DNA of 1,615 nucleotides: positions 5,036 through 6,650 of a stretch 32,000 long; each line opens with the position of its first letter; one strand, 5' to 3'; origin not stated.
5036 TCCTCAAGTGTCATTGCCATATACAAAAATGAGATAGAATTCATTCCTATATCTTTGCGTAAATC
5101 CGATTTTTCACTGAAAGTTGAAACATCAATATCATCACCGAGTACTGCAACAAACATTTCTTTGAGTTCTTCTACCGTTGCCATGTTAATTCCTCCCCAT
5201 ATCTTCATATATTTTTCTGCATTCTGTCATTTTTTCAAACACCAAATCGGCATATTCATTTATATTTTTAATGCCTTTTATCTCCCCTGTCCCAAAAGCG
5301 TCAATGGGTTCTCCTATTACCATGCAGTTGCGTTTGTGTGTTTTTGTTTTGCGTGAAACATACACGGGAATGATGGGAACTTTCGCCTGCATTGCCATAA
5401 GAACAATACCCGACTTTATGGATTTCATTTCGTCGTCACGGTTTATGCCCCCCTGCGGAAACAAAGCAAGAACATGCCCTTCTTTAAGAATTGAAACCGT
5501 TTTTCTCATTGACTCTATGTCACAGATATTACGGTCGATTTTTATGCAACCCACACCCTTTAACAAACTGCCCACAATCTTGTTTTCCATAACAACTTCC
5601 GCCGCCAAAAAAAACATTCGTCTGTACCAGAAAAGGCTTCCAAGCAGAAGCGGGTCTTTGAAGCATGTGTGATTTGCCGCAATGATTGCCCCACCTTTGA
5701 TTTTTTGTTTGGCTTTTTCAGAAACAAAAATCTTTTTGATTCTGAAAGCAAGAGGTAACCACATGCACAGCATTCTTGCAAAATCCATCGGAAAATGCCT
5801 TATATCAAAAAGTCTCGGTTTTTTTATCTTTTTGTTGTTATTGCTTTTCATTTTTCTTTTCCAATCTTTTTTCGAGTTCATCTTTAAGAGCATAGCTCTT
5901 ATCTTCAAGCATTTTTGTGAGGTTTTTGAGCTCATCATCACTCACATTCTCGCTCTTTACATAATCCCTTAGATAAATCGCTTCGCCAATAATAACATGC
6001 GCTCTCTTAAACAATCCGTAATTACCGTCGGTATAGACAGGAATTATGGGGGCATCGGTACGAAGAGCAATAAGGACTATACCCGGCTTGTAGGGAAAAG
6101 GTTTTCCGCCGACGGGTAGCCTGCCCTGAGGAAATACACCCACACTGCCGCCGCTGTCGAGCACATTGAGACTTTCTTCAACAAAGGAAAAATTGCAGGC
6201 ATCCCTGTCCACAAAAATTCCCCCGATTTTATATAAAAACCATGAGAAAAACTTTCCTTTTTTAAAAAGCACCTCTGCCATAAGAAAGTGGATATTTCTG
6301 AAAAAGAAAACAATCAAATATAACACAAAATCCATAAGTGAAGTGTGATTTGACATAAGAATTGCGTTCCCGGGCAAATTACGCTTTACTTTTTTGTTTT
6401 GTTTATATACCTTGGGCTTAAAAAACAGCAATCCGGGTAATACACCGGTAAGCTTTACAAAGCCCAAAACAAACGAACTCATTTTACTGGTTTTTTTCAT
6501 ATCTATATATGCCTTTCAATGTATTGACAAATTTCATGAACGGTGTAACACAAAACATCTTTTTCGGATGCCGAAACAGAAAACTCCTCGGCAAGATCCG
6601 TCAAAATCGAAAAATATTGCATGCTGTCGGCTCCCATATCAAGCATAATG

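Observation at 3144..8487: Translationally coupled six-gene operon: AMP-ligase~carrier fusion, two LPLATs, free ACP, LRAT-like enzyme and a MATE/MOP transporter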

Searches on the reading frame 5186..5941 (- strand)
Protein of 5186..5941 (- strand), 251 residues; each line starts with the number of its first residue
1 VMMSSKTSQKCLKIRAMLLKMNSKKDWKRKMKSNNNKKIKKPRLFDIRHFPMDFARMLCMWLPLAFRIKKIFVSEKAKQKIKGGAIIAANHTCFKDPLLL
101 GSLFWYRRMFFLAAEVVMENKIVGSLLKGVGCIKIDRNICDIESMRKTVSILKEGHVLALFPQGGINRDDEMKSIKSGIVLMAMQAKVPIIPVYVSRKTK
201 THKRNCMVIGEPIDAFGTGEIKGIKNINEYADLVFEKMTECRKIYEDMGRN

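Call 4: search_protein_families(library=pfam, proteins=[window:5186-5941:-], max_evalue=0.01)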
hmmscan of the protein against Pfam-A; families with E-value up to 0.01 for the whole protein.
window:5186-5941:- (251 aa): 1 family
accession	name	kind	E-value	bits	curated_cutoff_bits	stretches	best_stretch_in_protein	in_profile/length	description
PF01553.26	Acyltransferase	-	5.5e-23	81.7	23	1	73-196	4-132/132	Acyltransferase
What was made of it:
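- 5186..5851 (-): LPLAT2, a paralogue of LPLAT1 (221 aa, 31% identical). PF01553 scores 81.7 bits (call 4).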

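Call 5: search_protein_families(library=ncbifam, proteins=[window:5186-5941:-], max_evalue=0.01)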
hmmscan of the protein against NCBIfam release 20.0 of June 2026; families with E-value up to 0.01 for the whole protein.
window:5186-5941:- (251 aa): 8 families
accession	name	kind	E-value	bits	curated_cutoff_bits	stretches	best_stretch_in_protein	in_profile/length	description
TIGR00530.1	AGP_acyltrn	subfamily_domain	2.8e-21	75.6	102.95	1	73-195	6-129/130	1-acylglycerol-3-phosphate O-acyltransferase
NF006386.0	PRK08633.1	equivalog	9.2e-18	63.4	1221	1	47-196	407-552/1147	acyl-[ACP]--phospholipid O-acyltransferase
NF005291.0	PRK06814.1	equivalog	2.9e-08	32.1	1349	1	78-202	449-570/1140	acyl-[ACP]--phospholipid O-acyltransferase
NF005959.0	PRK08043.1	equivalog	3.9e-06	25.4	886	1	65-199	13-141/719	bifunctional acyl-ACP--phospholipid O-acyltransferase/long-chain-fatty-acid--ACP ligase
NF011593.0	PRK15018.1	equivalog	2.3e-05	24.2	501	1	71-245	53-225/245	1-acylglycerol-3-phosphate O-acyltransferase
NF052553.1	LyOrLpactfOlsABRUA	equivalog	2.4e-05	23.6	300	1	50-184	39-165/263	lyso-ornithine lipid O-acyltransferase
NF052552.1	LyOrLpactfOlsARHOCB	equivalog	0.00023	20.2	300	1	65-166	69-167/271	lyso-ornithine lipid O-acyltransferase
NF052615.1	orn_lipid_OlsF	equivalog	0.00081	18.1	620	1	79-198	74-199/570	bifunctional ornithine lipid synthase OlsF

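Call 35: search_solved_structures(query=window:5186-5851:-, max_evalue=0.1)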
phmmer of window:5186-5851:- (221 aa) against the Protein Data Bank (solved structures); distinct sequences matched with E-value up to 0.1: 3.
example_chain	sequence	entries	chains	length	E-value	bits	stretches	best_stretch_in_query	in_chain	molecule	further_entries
5kym_A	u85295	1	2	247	1.9e-05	27.6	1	54-165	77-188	1-acyl-sn-glycerol-3-phosphate acyltransferase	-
8a8n_A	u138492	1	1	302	0.018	17.8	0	130-218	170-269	EPN-pX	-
1eku_A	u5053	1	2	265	0.095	15.5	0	102-158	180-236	Interferon gamma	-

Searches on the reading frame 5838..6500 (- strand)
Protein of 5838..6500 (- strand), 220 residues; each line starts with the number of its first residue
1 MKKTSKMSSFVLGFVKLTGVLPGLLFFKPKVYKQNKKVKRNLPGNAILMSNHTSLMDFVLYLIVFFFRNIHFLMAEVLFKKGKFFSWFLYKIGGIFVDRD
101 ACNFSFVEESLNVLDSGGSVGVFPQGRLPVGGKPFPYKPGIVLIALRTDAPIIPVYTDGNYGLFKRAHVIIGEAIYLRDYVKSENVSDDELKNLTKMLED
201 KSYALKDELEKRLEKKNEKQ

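Call 4: search_protein_families(library=pfam, proteins=[window:5838-6500:-], max_evalue=0.01)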
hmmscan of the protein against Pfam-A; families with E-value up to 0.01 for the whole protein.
window:5838-6500:- (220 aa): 1 family
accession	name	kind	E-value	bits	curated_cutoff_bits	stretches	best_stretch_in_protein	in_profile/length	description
PF01553.26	Acyltransferase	-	3.1e-19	69.5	23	1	39-156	7-130/132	Acyltransferase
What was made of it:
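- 5838..6500 (-): LPLAT1, a PlsC/Aas-type acyltransferase (220 aa). PF01553 scores 69.5 bits (call 4).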

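Call 5: search_protein_families(library=ncbifam, proteins=[window:5838-6500:-], max_evalue=0.01)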
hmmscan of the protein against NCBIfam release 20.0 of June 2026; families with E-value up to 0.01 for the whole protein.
window:5838-6500:- (220 aa): 5 families
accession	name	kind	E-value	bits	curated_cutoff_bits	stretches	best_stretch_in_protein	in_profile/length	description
TIGR00530.1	AGP_acyltrn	subfamily_domain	2.4e-18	66.1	102.95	1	39-156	9-128/130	1-acylglycerol-3-phosphate O-acyltransferase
NF006386.0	PRK08633.1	equivalog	5.7e-16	57.4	1221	1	30-162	425-556/1147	acyl-[ACP]--phospholipid O-acyltransferase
NF005291.0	PRK06814.1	equivalog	2e-07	29.3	1349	1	44-160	454-566/1140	acyl-[ACP]--phospholipid O-acyltransferase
NF005959.0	PRK08043.1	equivalog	1e-06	27.3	886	1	44-173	27-154/719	bifunctional acyl-ACP--phospholipid O-acyltransferase/long-chain-fatty-acid--ACP ligase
NF011593.0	PRK15018.1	equivalog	0.0018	18.1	501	1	13-157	37-179/245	1-acylglycerol-3-phosphate O-acyltransferase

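Call 34: search_solved_structures(query=window:5838-6500:-, max_evalue=0.1)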
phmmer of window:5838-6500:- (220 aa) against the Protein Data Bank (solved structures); distinct sequences matched with E-value up to 0.1: 1.
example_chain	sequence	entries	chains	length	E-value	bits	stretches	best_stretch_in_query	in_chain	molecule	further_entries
5kym_A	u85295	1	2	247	7e-13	51.9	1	31-178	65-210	1-acyl-sn-glycerol-3-phosphate acyltransferase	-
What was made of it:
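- The nearest solved structure is PlsC (calls 34, 35).
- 5838..6500 (-): The closest solved structure is T. maritima PlsC, 5KYM, at E 7e-13 (call 34).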
